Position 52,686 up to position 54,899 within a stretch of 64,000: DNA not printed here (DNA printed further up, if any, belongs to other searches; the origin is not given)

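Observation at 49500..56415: Conservation is centred on the divergent promoters, not on genes: conserved 5' halves, diverged facing 3' halves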

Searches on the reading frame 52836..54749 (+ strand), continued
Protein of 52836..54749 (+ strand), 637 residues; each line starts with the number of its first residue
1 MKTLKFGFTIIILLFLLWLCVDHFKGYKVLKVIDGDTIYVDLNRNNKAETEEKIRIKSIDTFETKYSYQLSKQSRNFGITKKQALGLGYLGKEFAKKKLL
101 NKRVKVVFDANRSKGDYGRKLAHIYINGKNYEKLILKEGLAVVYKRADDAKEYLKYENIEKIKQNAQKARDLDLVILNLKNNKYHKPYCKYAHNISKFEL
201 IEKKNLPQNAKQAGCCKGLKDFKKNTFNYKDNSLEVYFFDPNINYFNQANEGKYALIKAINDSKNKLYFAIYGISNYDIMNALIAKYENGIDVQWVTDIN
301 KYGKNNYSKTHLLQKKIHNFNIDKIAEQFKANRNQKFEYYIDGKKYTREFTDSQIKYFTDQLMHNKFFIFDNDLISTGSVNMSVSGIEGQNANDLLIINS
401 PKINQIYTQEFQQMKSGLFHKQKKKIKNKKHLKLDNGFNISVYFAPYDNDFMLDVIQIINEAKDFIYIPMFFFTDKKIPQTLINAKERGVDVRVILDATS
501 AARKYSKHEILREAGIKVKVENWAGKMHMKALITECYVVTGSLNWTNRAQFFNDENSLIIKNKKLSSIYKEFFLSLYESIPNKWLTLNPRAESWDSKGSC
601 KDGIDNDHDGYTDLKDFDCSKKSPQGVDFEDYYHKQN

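Call 33: search_protein_families(library=pfam, proteins=[L007:12731-14098:-], max_evalue=0.1)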
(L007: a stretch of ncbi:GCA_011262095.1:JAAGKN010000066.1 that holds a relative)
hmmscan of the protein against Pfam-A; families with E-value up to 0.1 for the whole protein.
L007:12731-14098:- (455 aa): 3 families
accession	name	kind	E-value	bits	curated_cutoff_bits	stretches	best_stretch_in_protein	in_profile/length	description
PF09938.14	DUF2170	-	0.039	14.2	27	1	72-143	62-135/137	Uncharacterized protein conserved in bacteria (DUF2170)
PF16113.10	ECH_2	-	0.057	13.4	27.2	0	303-386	174-259/335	Enoyl-CoA hydratase/isomerase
PF01328.22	Peroxidase_2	-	0.075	13.9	26.9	0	327-395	118-183/186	Peroxidase, family 2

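Call 45: search_solved_structures(query=L007:12731-14098:-, max_evalue=1)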
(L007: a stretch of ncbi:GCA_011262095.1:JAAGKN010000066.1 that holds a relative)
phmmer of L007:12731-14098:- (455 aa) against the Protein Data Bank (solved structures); distinct sequences matched with E-value up to 1: 2.
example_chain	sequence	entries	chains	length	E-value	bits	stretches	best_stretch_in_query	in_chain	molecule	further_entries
7ev1_A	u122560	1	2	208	0.43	12.8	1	234-290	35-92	Cadherin-17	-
6ulm_B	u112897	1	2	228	0.64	12.2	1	234-290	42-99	Cadherin-17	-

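Call 81: predict_structure(alignment_id=A4)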
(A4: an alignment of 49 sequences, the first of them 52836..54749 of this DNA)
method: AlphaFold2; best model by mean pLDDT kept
length: 637 residues; sequences in the alignment: 49
mean_pLDDT: 88.4   pTM: 0.65
mean pLDDT of the five models: 88.4, 87.9, 87.1, 85.9, 84.9
residues with pLDDT >= 90: 409; 70-90: 165; 50-70: 42; < 50: 21
segments of 3 or more residues with pLDDT < 50: 218-223, 356-358, 626-637
pLDDT, mean of each block of 10 residues (from residue 1): 72 78 79 94 89 91 90 90 96 97 86 62 92 97 91 95 94 93 89 86 92 69 69 95 76 95 98 93 97 95 85 96 70 76 88 55 94 97 86 97 98 96 93 93 93 97 98 91 98 97 88 97 93 98 90 95 97 97 95 89 83 85 57 41
secondary structure, 60 per line:
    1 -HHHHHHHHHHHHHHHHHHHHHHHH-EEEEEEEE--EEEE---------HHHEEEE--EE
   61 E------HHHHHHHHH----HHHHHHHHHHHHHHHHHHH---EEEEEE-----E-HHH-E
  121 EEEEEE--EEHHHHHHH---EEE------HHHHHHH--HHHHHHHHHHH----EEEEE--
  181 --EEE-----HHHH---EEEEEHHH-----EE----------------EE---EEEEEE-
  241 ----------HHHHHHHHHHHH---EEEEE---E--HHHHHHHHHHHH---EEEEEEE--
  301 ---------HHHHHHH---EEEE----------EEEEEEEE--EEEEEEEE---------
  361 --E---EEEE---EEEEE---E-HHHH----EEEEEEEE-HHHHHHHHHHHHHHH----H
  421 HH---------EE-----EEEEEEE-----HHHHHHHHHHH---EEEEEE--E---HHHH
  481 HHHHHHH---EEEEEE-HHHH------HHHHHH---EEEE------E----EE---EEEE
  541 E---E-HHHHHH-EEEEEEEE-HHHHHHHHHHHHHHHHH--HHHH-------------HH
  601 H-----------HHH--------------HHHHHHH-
elements in order: H2-25 E27-34 E37-40 E53-56 E59-61 H68-76 H81-99 E103-108 E120-126 H131-137 E141-143 H150-156 H159-169 E174-178 E183-185 H191-194 E198-202 E234-239 H251-262 E266-270 H277-288 E292-298 H310-316 E320-323 E334-341 E344-351 E367-370 E374-378 H384-387 E392-399 H401-415 E439-445 H451-461 E465-470 H477-487 E491-496 H498-501 H508-513 E517-520 E537-541 H547-552 E554-561 H563-579 H582-585 H630-636

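Call 83: fold_search(model_id=the predicted structure, library=pdb)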
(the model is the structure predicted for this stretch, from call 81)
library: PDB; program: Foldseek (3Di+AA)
matches with E <= 10: 1066; with E <= 0.001: 425
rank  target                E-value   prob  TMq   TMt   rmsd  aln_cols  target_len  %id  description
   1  7e0m_A                6.9e-20  1.00  0.43  0.67   5.4       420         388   13  Crystal structure of phospholipase D (released 2021-12-22)
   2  7e0m_B                5.7e-19  1.00  0.42  0.68   5.5       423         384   13  Crystal structure of phospholipase D (released 2021-12-22)
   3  9vbg_A                1.1e-18  1.00  0.41  0.60   5.3       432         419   15  Cryo-EM structure of human PLD3 apo form (released 2025-12-24)
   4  9qqv                  1.4e-17  1.00  0.40  0.69   6.4       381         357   16  Structure of the F13 protein of Vaccinia virus in complex with G243-1720 (released 2025-12-24)
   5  8q1x_A                1.6e-17  1.00  0.41  0.60   5.5       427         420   14  Structural analysis of PLD3 reveals insights into the mechanism of lysosomal 5' exonuclease-mediated nucleic acid degr (released 2023-12-06)
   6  8v07_B                1.7e-17  1.00  0.41  0.61   5.4       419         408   14  Crystal structure of mouse PLD3 co-crystallized with 5'Pi-ssDNA for 30 days (released 2024-03-13)
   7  8v07_D                1.7e-17  1.00  0.40  0.61   5.3       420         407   15  Crystal structure of mouse PLD3 co-crystallized with 5'Pi-ssDNA for 30 days (released 2024-03-13)
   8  8v06_C                2.1e-17  1.00  0.40  0.60   5.6       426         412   16  Crystal structure of mouse PLD3 co-crystallized with 5'Pi-ssDNA for 9 days (released 2024-03-13)
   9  8v07_A                3.2e-17  1.00  0.40  0.60   5.7       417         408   15  Crystal structure of mouse PLD3 co-crystallized with 5'Pi-ssDNA for 30 days (released 2024-03-13)
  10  9vbh_A                3.9e-17  1.00  0.40  0.59   6.0       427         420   14  Cryo-EM structure of human PLD3 bound to ssDNA (poly(T)) (released 2025-12-24)
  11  8v07_C                4.3e-17  1.00  0.40  0.60   6.4       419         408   15  Crystal structure of mouse PLD3 co-crystallized with 5'Pi-ssDNA for 30 days (released 2024-03-13)
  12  9fhk_A                5.8e-17  1.00  0.37  0.65   7.6       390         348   16  Structure of the F13 protein of Vaccinia virus (P21 crystal form) (released 2025-03-12)
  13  8q1x_B                6.2e-17  1.00  0.41  0.60   5.4       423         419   15  Structural analysis of PLD3 reveals insights into the mechanism of lysosomal 5' exonuclease-mediated nucleic acid degr (released 2023-12-06)
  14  8v5t_A                1.4e-16  1.00  0.42  0.62   5.1       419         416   15  Crystal structure of Alzheimers disease phospholipase D3 (released 2024-10-09)
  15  8q1k_A                1.4e-16  1.00  0.42  0.61   5.0       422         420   15  Structural analysis of PLD3 reveals insights into the mechanism of lysosomal 5' exonuclease-mediated nucleic acid degr (released 2023-12-06)
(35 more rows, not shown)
